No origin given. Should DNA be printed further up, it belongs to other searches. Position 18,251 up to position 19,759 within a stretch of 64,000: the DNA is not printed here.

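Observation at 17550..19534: Convergent two-gene operon of unknowns (402-aa protein plus HExxH-motif protein) facing the helicase-nuclease pair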

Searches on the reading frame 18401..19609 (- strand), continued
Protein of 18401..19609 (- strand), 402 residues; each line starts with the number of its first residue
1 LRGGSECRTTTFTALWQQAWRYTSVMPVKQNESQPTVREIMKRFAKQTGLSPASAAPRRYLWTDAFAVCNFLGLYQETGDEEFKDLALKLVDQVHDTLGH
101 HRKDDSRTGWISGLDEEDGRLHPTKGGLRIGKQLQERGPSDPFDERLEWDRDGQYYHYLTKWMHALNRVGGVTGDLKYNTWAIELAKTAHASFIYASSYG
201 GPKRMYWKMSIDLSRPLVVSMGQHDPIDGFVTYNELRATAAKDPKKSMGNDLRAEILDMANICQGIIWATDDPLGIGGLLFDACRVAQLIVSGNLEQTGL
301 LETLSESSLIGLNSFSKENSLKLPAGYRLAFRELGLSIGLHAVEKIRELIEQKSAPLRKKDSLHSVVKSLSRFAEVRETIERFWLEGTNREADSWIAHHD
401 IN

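Call 77: list_cluster_members(proteins=[P0241, P0242, P0244, P0245, P0249, P0274, P0302, P0322, P0372, P0387])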
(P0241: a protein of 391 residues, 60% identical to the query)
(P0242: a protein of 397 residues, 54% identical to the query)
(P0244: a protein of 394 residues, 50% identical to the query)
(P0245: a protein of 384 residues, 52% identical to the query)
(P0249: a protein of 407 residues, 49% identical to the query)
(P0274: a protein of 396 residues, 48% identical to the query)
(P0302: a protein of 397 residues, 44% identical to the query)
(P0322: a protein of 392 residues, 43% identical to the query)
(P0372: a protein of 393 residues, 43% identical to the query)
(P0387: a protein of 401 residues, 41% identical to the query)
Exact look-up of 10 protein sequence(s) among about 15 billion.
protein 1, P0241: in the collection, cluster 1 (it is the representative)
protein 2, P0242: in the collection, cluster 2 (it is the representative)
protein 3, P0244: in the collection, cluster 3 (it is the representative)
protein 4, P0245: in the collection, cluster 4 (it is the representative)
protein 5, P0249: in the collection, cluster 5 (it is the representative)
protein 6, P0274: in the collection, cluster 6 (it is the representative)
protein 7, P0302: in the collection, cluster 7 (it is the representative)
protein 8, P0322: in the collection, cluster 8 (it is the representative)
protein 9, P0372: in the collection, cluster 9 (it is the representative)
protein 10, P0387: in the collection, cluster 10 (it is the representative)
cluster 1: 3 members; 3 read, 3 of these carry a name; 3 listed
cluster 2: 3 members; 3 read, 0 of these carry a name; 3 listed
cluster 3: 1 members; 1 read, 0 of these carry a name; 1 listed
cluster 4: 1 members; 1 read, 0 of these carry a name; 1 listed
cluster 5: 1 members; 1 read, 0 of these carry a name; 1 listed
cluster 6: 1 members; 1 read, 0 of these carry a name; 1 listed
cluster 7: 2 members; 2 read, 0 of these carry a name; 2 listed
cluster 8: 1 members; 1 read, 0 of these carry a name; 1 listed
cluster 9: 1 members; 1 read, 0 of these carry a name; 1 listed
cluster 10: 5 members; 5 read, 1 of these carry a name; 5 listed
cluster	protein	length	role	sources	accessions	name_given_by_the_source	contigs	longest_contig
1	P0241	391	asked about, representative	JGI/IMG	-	hypothetical protein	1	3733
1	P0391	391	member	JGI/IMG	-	hypothetical protein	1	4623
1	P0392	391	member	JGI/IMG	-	hypothetical protein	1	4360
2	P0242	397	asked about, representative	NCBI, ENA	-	-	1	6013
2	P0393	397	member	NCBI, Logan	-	-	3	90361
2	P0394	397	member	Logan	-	-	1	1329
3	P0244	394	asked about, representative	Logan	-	-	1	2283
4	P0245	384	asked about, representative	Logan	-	-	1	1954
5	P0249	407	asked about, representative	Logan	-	-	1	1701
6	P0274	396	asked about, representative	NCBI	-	-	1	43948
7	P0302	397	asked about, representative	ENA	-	-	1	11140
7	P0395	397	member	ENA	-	-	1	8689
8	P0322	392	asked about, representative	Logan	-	-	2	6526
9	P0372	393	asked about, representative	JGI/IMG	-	-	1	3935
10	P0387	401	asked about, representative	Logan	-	-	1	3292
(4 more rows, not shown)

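Call 78: search_dna_similar(query=P0005, collection=plasmids, mode=protein, max_rows=10)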
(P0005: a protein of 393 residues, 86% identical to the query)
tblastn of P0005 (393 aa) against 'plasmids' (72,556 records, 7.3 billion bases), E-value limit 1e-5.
Records with a match: 3; places in all: 3; records where one place covers at least 80% of the query: 1.
Best place of each record, by identity: <60% 3.
By first word of the organism name: Rhizobium 3.
By predicted mobility (MOB-suite, as given by PLSDB): non-mobilizable 3.
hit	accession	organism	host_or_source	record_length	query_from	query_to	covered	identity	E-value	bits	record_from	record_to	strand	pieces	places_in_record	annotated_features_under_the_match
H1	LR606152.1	Rhizobium sp. Q54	paddy soil contaminated with arsenic ...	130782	34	348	80%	27.4%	9e-16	87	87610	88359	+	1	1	hypothetical protein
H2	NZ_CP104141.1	Rhizobium sp. WSM1274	Vicia sp.,cell culture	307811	34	327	75%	28.9%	1e-17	92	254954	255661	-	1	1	hypothetical protein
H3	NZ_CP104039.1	Rhizobium sp. SRDI969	Pisum sativum,Cell culture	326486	34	327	75%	28.9%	4e-17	91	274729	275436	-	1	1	glycoside hydrolase family 76 protein | hypothetical protein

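Call 80: search_dna_similar(query=P0005, collection=phages, mode=protein, max_rows=10)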
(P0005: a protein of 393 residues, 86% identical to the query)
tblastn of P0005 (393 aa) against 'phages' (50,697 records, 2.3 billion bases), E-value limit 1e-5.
No match.

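Call 82: get_annotated_region(hit=H3, flank=6000)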
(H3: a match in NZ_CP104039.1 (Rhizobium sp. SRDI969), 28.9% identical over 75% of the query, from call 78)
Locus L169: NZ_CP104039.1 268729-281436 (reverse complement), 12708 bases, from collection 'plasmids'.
description: Rhizobium sp. SRDI969 plasmid pSRDI969_4, complete sequence
organism: Rhizobium sp. SRDI969 (NCBI taxid 3138252)
taxonomy: Bacteria; Pseudomonadota; Alphaproteobacteria; Hyphomicrobiales; Rhizobiaceae; Rhizobium; Rhizobium sp. SRDI969
host: -; source: Pisum sativum,Cell culture; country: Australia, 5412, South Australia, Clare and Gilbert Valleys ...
typing (MOB-suite, as given by PLSDB): non-mobilizable; replicon rep_cluster_841
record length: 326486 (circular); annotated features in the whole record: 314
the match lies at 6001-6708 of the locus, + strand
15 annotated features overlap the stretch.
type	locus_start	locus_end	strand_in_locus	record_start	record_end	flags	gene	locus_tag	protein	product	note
CDS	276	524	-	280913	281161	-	-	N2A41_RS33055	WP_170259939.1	hypothetical protein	-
CDS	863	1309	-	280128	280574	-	-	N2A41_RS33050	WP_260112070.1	hypothetical protein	-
CDS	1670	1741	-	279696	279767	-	-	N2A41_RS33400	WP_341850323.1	hypothetical protein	-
CDS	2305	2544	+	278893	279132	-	-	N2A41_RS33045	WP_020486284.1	hypothetical protein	-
CDS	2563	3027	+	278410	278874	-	-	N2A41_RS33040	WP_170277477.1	YbhB/YbcL family Raf kinase inhibitor-like protein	-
CDS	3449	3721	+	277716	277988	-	-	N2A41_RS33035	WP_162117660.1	hypothetical protein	-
CDS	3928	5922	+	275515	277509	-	-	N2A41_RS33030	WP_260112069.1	protein-L-isoaspartate(D-aspartate) O-methyltransferase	GO:0036211 - protein modification process [Evidence IEA]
CDS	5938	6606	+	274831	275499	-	-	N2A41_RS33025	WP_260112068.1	glycoside hydrolase family 76 protein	-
CDS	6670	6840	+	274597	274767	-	-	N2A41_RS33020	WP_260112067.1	hypothetical protein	-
CDS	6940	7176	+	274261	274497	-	-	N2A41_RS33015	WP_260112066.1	hypothetical protein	-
CDS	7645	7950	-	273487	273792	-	-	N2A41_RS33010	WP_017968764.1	alkylphosphonate utilization protein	-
CDS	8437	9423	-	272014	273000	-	-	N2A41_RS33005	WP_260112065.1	MDR family oxidoreductase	-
CDS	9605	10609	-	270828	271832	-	-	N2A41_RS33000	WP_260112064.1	NADP-dependent oxidoreductase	-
CDS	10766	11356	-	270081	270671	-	-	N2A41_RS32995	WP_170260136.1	TetR/AcrR family transcriptional regulator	GO:0006355 - regulation of DNA-templated transcription [Evidence IEA]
CDS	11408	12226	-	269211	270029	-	-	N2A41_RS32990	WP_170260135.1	oxidoreductase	-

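Call 83: get_annotated_region(hit=H2, flank=4000)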
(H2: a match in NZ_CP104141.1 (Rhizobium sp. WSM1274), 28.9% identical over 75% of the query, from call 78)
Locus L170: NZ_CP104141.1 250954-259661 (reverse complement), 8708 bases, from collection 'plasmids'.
description: Rhizobium sp. WSM1274 plasmid pWSM1274_3, complete sequence
organism: Rhizobium sp. WSM1274 (NCBI taxid 3138254)
taxonomy: Bacteria; Pseudomonadota; Alphaproteobacteria; Hyphomicrobiales; Rhizobiaceae; Rhizobium; Rhizobium sp. WSM1274
host: -; source: Vicia sp.,cell culture; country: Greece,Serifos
typing (MOB-suite, as given by PLSDB): non-mobilizable; replicon rep_cluster_841
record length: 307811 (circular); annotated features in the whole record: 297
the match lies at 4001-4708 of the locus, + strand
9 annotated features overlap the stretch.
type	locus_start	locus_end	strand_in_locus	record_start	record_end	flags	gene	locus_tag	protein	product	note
CDS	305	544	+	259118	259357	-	-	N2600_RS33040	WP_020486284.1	hypothetical protein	-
CDS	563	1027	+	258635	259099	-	-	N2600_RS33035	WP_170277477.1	YbhB/YbcL family Raf kinase inhibitor-like protein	-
CDS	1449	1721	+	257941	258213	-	-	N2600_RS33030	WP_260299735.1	hypothetical protein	-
CDS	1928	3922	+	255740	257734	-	-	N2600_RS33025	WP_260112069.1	protein-L-isoaspartate(D-aspartate) O-methyltransferase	GO:0036211 - protein modification process [Evidence IEA]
CDS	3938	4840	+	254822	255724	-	-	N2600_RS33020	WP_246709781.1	hypothetical protein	-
CDS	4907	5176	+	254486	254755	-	-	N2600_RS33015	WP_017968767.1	hypothetical protein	-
CDS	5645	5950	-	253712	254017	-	-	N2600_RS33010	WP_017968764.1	alkylphosphonate utilization protein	-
CDS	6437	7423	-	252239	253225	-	-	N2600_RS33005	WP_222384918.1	MDR family oxidoreductase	-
CDS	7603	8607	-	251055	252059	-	-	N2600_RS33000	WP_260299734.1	NADP-dependent oxidoreductase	-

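Call 84: get_annotated_region(hit=H1, flank=4000)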
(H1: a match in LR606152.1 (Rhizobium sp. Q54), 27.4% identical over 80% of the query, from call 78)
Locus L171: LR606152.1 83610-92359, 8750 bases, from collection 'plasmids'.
description: Rhizobium sp. Q54 genome assembly, plasmid: 9
organism: Rhizobium sp. Q54 (NCBI taxid 1335060)
taxonomy: Bacteria; Pseudomonadota; Alphaproteobacteria; Hyphomicrobiales; Rhizobiaceae; Rhizobium; Rhizobium sp. Q54
host: -; source: paddy soil contaminated with arsenic due to geogenic reasons; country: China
typing (MOB-suite, as given by PLSDB): non-mobilizable; replicon rep_cluster_440
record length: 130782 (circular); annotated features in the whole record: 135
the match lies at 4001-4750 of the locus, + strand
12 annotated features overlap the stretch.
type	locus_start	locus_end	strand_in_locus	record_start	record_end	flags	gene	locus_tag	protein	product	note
CDS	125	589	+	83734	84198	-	-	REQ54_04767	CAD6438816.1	YbhB/YbcL family Raf kinase inhibitor-like protein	-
CDS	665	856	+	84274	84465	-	-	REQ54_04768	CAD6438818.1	hypothetical protein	-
CDS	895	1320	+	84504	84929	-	-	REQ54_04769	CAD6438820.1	CBS domain-containing protein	-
CDS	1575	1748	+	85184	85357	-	-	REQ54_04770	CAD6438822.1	peptide ABC transporter permease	-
CDS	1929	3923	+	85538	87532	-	-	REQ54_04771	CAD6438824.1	protein-L-isoaspartate(D-aspartate) O-methyltransferase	-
CDS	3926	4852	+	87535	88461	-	-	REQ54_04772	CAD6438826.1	hypothetical protein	-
CDS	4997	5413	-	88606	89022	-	-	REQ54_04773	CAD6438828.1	hypothetical protein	-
CDS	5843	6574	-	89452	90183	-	-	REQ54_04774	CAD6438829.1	peptidoglycan-binding protein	-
CDS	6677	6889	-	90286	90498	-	-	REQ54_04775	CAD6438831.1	RNA polymerase subunit sigma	-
CDS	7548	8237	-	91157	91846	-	sodBIII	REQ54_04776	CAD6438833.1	superoxide dismutase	-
CDS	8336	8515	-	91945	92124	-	-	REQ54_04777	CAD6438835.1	hypothetical protein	-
CDS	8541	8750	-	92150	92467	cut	-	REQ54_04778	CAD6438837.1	hypothetical protein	-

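Call 85: search_protein_families(library=pfam, proteins=[L170:1928-3922:+, L170:3938-4840:+, L171:3926-4852:+], max_evalue=0.01)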
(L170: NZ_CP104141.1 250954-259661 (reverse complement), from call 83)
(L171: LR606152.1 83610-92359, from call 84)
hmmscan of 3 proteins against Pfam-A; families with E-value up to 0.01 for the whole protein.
L170:1928-3922:+ (664 aa): 7 families
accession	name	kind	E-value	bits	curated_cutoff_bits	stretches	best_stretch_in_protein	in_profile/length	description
PF05139.19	Erythro_esteras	-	3.6e-142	474.7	26.4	1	290-642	1-358/358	Erythromycin esterase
PF01135.25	PCMT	-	4.3e-59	200.3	20.3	1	9-210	4-208/210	Protein-L-isoaspartate(D-aspartate) O-methyltransferase (PCMT)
PF13649.12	Methyltransf_25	-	1.2e-06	29.5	27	1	82-151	1-71/97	Methyltransferase domain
PF00398.26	RrnaAD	-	4.8e-06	26.3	24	1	64-135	16-85/263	Ribosomal RNA adenine dimethylase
PF13847.12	Methyltransf_31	-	1.2e-05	25.5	27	1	78-151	3-81/145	Methyltransferase domain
PF08241.18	Methyltransf_11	-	0.00023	22.2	21.2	1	83-151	1-67/95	Methyltransferase domain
PF08242.18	Methyltransf_12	-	0.0033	18.6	30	0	83-150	1-71/98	Methyltransferase domain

L170:3938-4840:+ (300 aa): 0 families

L171:3926-4852:+ (308 aa): 0 families
